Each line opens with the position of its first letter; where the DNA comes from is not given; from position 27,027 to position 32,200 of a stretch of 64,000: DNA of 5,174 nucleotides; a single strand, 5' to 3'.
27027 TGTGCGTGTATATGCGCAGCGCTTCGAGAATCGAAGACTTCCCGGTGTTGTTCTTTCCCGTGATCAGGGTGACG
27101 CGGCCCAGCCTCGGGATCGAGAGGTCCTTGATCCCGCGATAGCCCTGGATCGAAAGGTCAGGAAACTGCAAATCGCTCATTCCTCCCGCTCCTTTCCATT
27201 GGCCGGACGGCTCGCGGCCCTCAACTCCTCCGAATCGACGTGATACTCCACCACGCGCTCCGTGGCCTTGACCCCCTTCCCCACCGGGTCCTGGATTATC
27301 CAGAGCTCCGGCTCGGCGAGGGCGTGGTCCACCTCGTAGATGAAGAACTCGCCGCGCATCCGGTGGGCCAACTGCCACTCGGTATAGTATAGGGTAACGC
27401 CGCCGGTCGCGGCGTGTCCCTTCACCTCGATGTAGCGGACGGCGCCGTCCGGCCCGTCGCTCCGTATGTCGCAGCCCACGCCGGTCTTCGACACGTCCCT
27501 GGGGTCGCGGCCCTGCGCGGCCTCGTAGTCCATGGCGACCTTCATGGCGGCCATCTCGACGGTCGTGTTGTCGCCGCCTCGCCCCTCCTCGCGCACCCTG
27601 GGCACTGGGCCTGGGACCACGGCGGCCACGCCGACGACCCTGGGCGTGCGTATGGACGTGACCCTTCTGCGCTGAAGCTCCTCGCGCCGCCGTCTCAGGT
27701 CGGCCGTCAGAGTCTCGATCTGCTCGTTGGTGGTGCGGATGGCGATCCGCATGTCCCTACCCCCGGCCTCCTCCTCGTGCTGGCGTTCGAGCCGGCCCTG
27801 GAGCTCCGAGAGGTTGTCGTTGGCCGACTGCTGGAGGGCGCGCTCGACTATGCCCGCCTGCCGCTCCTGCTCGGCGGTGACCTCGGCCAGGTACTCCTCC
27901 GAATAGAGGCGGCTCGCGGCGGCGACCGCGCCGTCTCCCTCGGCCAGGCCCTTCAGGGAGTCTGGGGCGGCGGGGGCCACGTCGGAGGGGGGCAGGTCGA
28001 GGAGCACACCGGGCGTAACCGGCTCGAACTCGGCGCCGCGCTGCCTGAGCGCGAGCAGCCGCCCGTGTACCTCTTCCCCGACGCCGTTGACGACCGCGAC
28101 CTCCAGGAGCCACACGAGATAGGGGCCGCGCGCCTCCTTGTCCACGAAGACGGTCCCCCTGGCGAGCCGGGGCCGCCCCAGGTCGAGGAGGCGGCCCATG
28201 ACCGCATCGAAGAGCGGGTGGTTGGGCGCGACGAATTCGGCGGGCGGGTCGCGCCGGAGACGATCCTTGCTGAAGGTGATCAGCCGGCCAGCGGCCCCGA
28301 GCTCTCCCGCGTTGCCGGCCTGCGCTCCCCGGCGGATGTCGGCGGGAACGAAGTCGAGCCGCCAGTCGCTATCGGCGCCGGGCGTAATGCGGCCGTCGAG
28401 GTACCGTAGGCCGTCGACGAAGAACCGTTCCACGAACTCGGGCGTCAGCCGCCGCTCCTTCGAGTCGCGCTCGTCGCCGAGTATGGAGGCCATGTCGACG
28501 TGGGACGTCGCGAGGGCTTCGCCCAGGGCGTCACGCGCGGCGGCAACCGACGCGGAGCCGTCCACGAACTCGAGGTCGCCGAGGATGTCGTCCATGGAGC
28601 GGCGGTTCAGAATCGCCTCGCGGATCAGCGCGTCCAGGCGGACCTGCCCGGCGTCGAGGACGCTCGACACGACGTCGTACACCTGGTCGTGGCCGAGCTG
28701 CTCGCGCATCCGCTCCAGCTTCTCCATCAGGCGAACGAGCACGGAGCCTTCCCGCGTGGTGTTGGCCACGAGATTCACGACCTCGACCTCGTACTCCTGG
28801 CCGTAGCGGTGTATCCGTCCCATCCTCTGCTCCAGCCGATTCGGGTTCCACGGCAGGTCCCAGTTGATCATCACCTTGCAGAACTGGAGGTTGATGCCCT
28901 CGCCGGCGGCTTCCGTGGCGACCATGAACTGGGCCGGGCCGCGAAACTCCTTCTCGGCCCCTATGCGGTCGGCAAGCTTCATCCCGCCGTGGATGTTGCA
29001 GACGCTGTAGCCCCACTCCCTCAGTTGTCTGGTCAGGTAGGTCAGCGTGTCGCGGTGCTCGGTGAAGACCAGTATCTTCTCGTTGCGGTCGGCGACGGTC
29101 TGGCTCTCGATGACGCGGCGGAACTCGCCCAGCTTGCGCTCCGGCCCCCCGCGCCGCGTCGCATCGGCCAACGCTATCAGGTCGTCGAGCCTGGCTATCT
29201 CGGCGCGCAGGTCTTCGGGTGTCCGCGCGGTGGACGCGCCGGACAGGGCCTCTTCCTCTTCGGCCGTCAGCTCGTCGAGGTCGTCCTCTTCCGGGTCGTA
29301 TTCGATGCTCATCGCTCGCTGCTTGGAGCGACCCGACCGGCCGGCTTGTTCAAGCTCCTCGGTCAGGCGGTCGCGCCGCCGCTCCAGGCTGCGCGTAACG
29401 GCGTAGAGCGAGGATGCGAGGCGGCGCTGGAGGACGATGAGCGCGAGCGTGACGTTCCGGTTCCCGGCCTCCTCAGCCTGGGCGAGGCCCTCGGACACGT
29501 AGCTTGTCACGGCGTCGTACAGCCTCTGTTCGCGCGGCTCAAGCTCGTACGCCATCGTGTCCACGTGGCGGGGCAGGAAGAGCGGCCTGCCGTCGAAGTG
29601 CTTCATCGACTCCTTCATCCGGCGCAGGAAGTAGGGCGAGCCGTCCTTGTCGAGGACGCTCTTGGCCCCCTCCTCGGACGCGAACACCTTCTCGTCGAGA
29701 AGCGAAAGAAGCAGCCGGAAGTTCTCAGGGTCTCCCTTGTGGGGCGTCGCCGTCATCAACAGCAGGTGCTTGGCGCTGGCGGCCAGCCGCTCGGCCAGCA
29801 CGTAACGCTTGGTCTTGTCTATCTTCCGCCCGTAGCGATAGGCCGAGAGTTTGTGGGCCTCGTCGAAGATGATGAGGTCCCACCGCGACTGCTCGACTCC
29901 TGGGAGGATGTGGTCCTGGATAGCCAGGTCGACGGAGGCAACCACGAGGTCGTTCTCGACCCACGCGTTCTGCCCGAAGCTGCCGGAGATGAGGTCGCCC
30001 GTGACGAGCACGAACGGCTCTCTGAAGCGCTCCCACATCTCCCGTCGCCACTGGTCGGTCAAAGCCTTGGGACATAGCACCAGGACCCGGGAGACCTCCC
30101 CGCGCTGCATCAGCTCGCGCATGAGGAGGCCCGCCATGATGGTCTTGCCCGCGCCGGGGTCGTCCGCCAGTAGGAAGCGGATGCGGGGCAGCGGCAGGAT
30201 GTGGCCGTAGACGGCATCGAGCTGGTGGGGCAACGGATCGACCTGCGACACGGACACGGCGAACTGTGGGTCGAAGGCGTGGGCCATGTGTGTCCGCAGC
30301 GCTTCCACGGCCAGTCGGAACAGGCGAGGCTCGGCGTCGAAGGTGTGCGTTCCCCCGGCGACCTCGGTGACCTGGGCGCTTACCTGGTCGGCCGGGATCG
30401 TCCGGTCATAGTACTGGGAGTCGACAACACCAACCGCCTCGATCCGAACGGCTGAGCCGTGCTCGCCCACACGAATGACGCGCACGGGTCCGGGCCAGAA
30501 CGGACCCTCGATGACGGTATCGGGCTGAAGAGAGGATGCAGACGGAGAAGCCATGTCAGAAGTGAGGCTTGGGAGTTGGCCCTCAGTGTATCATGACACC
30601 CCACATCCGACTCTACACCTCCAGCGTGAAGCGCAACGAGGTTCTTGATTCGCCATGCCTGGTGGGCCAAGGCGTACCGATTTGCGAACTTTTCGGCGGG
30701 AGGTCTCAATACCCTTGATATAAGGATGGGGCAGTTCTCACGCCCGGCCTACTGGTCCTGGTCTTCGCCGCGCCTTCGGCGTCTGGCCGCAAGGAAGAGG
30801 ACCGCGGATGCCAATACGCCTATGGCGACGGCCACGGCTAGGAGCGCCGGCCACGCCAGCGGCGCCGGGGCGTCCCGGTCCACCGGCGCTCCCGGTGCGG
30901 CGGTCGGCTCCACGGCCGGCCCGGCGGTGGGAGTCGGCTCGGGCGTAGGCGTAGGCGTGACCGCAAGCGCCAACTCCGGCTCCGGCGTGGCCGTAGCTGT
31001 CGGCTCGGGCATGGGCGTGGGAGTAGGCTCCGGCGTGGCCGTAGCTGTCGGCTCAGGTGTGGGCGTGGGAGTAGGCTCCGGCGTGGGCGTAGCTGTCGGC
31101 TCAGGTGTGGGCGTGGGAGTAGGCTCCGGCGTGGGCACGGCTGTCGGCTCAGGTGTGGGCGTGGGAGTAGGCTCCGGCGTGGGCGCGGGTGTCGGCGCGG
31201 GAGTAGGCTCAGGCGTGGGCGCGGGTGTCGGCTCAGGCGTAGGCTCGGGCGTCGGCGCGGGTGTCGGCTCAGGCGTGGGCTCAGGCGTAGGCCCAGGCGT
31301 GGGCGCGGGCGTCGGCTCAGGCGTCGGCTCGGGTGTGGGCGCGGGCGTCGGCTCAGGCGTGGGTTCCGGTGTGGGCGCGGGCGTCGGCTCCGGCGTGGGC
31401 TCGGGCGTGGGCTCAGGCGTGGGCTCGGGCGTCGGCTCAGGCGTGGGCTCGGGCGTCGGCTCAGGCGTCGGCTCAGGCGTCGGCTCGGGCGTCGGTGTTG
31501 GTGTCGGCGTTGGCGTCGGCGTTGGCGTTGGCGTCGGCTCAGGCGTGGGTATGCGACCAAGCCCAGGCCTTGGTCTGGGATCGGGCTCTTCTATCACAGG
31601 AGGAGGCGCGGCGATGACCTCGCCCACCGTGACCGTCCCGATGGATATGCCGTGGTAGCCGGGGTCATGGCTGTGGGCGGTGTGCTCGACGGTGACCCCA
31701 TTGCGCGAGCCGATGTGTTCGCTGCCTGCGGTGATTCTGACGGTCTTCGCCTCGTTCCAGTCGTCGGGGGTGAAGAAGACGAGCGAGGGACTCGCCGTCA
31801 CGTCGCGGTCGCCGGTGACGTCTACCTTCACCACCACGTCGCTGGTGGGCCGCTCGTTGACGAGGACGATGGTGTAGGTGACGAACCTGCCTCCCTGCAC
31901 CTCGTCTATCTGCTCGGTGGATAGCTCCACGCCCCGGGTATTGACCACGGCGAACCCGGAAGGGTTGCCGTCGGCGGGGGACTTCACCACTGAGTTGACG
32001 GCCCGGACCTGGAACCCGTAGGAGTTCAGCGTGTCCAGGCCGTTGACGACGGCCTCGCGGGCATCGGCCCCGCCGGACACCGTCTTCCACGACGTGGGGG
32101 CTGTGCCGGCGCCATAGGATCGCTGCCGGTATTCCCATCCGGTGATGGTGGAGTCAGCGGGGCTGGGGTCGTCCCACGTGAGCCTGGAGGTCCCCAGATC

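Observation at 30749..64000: Uninterrupted ORF of more than 33 kb (at least 11,083 codons), still open at the window edge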

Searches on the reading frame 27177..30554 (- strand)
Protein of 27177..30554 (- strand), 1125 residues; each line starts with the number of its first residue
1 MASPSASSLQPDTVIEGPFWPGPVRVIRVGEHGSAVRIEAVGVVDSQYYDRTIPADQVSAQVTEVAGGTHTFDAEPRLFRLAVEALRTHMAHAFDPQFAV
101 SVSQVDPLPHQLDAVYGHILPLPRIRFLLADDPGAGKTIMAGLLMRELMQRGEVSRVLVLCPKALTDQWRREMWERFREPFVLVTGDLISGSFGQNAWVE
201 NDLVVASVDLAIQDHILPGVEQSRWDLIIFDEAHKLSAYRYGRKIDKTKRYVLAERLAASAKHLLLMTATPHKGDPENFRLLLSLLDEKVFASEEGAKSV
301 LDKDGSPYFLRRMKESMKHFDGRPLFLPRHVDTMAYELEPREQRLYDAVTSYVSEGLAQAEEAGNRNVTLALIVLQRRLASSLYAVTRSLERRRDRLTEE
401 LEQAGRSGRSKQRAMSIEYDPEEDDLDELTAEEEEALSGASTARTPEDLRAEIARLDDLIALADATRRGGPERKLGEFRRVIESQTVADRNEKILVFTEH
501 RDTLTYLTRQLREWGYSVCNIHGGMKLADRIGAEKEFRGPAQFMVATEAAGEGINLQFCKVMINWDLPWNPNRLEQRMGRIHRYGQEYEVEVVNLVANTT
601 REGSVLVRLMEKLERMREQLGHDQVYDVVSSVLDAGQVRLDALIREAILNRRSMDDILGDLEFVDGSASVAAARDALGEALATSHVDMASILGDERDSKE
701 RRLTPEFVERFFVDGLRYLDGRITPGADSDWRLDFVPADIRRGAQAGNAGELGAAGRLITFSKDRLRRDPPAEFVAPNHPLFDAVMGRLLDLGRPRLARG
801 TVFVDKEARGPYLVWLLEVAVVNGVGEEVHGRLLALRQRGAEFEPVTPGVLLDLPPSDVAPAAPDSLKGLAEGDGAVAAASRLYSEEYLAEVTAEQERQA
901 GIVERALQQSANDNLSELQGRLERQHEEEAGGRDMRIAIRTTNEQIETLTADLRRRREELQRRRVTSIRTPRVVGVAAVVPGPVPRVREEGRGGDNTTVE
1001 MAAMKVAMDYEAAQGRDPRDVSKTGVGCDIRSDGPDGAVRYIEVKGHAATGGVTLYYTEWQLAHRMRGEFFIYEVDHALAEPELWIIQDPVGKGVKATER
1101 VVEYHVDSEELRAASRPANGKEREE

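Call 5: search_protein_families(library=pfam, proteins=[window:27177-30554:-], max_evalue=0.001)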
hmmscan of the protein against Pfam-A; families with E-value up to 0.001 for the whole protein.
window:27177-30554:- (1125 aa): 5 families
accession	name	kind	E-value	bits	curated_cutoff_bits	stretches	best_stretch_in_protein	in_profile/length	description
PF00271.37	Helicase_C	-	6.2e-25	88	23.5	1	488-585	12-110/110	Helicase conserved C-terminal domain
PF04851.21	ResIII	-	1.1e-14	55.2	22.5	1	124-272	23-163/164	Type III restriction enzyme, res subunit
PF00176.29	SNF2-rel_dom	-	5.7e-14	52.3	24.9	1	128-295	21-187/290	SNF2-related domain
PF13020.12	NOV_C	-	1.2e-12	48.1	22.1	1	999-1085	1-89/91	Protein NO VEIN, C-terminal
PF00270.35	DEAD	-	3.2e-09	37.2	26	1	129-274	19-162/167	DEAD/DEAH box helicase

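Call 6: find_encoding_contigs(protein=window:27177-30554:-, flank=10000, max_places=6)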
Protein window:27177-30554:- (1125 aa): no gene with exactly this product is on record in the collection.

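Call 56: search_protein_families(library=padloc, proteins=[window:27177-30554:-], max_evalue=0.00001)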
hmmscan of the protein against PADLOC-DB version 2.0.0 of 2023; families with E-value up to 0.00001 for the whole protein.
window:27177-30554:- (1125 aa): 48 families (the best 25 are shown)
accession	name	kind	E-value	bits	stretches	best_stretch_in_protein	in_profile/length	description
PDLC00659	HmaA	-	3.5e-205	682.2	1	24-1061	22-1116/1176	SNF2 helicase / DEAD-box helicase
PDLC02620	DrmD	-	1.6e-155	517.7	1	9-748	2-742/1060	DrmD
PDLC02500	BrxHI|BrxHII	-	5.3e-110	367.4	1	80-655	62-642/933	BrxHI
PDLC02504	BrxHI|BrxHII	-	6.3e-102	340.2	1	77-974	80-963/971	BrxHII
PDLC02621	DrmD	-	1.6e-95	319.3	1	108-952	123-970/1040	DrmD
PDLC02572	DrmA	-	1e-68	230.3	1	110-647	122-693/1043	DrmA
PDLC02619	DrmD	-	3.8e-62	208.6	2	100-518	26-440/872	DrmD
PDLC02634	DrmD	-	1.7e-58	196.2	1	100-627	85-624/900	DrmD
PDLC02632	DrmD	-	7.4e-54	181.3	1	110-590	127-630/662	DrmD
PDLC02633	DrmD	-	1.6e-52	176.5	1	109-604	128-652/839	DrmD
PDLC02623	DrmD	-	1.4e-51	173.3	2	329-622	401-662/1040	DrmD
PDLC02840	DpdE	-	9.1e-41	138.1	2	102-294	155-325/1091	DpdE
PDLC02624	DrmD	-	5.5e-40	135.5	1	145-623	2-512/652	DrmD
PDLC02843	DpdE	-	1.3e-39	133.9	2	99-295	151-321/1091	DpdE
PDLC02853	DpdE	-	2.2e-33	113.3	1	85-630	76-647/985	DpdE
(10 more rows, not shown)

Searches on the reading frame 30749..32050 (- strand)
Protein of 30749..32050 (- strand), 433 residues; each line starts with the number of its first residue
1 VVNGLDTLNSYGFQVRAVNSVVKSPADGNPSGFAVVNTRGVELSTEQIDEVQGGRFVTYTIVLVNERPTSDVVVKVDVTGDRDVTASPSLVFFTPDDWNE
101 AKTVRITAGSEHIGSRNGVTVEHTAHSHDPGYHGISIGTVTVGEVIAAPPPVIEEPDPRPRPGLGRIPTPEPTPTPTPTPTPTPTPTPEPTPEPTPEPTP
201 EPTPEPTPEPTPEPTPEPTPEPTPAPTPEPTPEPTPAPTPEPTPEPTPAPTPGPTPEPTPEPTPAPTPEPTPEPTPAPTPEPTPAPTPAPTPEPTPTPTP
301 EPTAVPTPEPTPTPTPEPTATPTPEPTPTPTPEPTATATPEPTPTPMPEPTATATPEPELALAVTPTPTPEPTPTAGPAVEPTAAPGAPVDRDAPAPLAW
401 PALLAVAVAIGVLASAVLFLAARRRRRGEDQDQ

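Call 40: search_protein_families(library=pfam, proteins=[window:30749-32050:-], max_evalue=1)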
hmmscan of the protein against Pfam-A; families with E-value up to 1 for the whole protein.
window:30749-32050:- (433 aa): 1 family
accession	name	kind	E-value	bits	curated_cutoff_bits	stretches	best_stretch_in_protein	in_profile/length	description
PF05887.16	Trypan_PARP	-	0.26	11.7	100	0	333-406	60-131/134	Procyclic acidic repetitive protein (PARP)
